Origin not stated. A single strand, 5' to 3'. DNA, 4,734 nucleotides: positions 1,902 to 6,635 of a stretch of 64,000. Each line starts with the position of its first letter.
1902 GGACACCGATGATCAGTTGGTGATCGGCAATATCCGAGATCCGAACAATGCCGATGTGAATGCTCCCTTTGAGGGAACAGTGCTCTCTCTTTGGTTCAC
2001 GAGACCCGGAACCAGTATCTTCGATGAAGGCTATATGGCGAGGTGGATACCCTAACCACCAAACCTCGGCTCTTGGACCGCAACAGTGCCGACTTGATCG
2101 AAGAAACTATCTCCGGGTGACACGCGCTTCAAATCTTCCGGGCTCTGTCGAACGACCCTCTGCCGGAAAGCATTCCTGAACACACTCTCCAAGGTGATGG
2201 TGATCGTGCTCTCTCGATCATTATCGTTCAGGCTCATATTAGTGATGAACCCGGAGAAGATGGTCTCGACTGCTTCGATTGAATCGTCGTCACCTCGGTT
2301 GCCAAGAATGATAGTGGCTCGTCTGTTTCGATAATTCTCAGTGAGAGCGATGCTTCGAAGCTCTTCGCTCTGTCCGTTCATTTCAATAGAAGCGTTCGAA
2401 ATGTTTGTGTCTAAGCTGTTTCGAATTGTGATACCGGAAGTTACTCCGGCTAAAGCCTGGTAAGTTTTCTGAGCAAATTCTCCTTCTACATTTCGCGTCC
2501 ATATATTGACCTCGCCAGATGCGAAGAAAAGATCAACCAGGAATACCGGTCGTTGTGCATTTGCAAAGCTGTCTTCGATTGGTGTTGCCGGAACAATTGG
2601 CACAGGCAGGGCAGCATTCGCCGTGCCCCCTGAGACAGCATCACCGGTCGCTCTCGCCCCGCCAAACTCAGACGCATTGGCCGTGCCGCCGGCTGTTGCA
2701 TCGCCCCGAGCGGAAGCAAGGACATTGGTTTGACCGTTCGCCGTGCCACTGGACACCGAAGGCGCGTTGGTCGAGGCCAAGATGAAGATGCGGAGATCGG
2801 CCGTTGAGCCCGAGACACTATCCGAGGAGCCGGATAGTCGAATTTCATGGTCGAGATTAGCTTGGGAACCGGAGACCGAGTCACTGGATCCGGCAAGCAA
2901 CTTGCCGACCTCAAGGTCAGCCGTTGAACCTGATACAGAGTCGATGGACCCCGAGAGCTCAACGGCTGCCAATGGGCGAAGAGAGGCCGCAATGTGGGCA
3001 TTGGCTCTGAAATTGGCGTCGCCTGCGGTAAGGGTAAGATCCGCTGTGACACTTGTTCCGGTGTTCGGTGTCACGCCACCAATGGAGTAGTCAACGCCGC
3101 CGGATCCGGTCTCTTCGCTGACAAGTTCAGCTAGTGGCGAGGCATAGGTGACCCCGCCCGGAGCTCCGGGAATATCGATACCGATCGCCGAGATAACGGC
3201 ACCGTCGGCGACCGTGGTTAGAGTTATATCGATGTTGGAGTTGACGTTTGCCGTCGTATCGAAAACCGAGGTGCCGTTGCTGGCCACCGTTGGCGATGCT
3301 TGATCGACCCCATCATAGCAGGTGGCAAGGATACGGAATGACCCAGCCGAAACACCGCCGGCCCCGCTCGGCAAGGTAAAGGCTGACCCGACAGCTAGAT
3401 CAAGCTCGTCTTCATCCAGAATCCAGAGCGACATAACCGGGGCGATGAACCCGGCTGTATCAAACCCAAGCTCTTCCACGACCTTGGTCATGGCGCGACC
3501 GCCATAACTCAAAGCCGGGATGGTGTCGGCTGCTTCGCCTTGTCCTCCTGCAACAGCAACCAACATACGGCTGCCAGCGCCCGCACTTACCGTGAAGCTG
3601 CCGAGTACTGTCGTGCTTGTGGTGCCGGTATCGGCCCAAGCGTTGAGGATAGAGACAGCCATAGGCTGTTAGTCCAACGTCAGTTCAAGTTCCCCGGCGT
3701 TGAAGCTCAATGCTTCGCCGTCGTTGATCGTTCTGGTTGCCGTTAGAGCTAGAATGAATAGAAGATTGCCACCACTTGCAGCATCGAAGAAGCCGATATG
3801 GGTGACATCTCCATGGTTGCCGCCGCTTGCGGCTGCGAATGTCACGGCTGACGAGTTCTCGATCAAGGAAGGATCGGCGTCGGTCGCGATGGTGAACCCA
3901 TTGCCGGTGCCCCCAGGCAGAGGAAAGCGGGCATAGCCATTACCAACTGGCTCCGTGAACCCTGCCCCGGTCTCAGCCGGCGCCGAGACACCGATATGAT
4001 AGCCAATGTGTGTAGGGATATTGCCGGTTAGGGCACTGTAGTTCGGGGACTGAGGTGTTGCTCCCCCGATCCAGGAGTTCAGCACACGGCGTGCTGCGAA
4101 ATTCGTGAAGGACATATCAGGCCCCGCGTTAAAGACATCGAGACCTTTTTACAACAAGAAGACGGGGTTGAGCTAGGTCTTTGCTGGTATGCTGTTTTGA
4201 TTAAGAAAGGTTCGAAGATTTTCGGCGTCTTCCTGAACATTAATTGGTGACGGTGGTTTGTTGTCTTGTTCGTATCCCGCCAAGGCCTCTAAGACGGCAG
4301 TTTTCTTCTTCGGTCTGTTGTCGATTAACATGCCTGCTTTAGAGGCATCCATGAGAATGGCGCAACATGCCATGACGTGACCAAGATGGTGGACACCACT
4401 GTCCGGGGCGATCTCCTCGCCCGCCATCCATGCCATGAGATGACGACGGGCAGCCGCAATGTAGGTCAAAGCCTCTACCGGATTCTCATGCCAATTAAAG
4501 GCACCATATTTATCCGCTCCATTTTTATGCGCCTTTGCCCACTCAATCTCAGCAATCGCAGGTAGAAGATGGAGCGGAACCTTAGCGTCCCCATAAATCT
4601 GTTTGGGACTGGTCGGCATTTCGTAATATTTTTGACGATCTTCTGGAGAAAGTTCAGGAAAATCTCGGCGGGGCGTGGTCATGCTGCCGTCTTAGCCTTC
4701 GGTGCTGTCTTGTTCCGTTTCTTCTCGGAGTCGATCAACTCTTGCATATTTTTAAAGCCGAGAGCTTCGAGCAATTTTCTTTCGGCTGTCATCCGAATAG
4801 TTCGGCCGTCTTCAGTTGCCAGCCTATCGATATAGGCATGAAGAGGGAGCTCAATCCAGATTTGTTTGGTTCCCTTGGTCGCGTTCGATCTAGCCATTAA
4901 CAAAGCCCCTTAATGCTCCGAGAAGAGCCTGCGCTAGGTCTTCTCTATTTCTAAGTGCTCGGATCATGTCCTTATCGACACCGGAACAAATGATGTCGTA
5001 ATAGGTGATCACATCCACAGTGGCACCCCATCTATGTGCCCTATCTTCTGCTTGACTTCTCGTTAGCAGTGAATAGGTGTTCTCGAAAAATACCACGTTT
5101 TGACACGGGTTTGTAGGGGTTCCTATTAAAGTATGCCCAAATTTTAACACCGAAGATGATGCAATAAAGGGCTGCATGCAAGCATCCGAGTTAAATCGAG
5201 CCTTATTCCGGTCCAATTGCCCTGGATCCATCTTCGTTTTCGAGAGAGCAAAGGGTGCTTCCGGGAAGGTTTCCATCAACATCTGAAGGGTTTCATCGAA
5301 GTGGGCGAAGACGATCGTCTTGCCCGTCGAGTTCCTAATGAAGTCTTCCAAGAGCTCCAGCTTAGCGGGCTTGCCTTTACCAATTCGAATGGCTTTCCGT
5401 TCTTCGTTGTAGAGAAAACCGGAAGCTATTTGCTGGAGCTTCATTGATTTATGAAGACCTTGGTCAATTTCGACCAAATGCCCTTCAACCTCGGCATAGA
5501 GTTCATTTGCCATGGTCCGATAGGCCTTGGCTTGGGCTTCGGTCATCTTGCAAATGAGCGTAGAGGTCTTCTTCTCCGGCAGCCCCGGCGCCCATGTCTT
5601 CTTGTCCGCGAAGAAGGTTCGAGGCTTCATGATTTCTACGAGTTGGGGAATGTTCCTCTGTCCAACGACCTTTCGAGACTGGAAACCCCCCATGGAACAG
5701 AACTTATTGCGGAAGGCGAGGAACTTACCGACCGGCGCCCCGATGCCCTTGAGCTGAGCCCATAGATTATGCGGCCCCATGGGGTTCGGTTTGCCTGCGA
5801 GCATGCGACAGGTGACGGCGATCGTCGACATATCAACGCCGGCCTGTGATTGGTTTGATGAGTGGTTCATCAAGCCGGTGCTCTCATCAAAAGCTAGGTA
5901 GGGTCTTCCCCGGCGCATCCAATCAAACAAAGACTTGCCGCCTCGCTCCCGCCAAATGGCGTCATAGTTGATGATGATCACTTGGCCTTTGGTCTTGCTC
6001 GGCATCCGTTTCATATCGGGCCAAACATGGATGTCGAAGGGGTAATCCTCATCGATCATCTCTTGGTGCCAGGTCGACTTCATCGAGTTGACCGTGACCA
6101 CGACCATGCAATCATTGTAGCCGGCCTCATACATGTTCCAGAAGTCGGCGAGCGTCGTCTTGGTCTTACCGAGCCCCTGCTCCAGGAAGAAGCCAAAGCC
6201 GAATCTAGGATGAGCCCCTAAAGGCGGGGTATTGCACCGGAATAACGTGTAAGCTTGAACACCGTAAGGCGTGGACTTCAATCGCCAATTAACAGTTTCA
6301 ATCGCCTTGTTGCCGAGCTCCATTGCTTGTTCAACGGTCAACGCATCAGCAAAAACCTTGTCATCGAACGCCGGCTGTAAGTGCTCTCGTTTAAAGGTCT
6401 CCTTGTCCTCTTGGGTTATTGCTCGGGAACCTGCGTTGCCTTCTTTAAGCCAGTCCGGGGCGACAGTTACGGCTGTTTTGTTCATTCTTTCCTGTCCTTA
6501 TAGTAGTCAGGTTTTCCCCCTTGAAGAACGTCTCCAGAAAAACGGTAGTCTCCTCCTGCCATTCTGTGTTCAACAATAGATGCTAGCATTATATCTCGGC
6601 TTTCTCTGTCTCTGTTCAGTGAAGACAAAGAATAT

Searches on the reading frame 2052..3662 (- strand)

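Call 20: search_protein_families(library=phrogs, proteins=[window:2052-3662:-], max_evalue=0.01)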
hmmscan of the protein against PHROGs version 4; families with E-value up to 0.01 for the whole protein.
window:2052-3662:- (536 aa): 2 families
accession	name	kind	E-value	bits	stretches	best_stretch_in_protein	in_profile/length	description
phrog_2048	-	tail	9.9e-21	75.2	1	371-534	192-358/390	tail protein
phrog_196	-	tail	0.0028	17.3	1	411-492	113-191/536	baseplate hub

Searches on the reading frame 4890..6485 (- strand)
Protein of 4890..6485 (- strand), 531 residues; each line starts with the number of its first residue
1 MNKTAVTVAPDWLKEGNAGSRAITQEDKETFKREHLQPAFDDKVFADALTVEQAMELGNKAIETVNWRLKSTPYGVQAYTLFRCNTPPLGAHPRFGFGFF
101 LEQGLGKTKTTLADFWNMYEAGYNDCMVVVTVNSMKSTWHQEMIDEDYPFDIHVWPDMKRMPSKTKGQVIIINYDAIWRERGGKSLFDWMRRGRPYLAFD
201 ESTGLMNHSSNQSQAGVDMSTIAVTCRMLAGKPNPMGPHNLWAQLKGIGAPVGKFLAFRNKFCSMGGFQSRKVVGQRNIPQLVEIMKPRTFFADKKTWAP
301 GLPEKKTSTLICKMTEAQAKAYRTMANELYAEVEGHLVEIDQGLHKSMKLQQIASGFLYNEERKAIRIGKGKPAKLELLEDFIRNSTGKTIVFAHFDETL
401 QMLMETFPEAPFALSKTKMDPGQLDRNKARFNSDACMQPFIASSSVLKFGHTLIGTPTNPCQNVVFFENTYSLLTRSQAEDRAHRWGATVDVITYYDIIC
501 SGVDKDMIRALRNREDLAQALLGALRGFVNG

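Call 20: search_protein_families(library=phrogs, proteins=[window:4890-6485:-], max_evalue=0.01)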
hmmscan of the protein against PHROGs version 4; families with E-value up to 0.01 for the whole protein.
window:4890-6485:- (531 aa): 3 families
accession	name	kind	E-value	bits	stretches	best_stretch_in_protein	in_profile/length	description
phrog_62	-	DNA, RNA and nucleotide metabolism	8e-74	250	1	63-528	687-1139/1881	DNA helicase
phrog_29996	-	unknown function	5e-06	25.7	1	102-517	750-1159/1189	-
phrog_11354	-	unknown function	0.00096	19.8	1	462-527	45-110/116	-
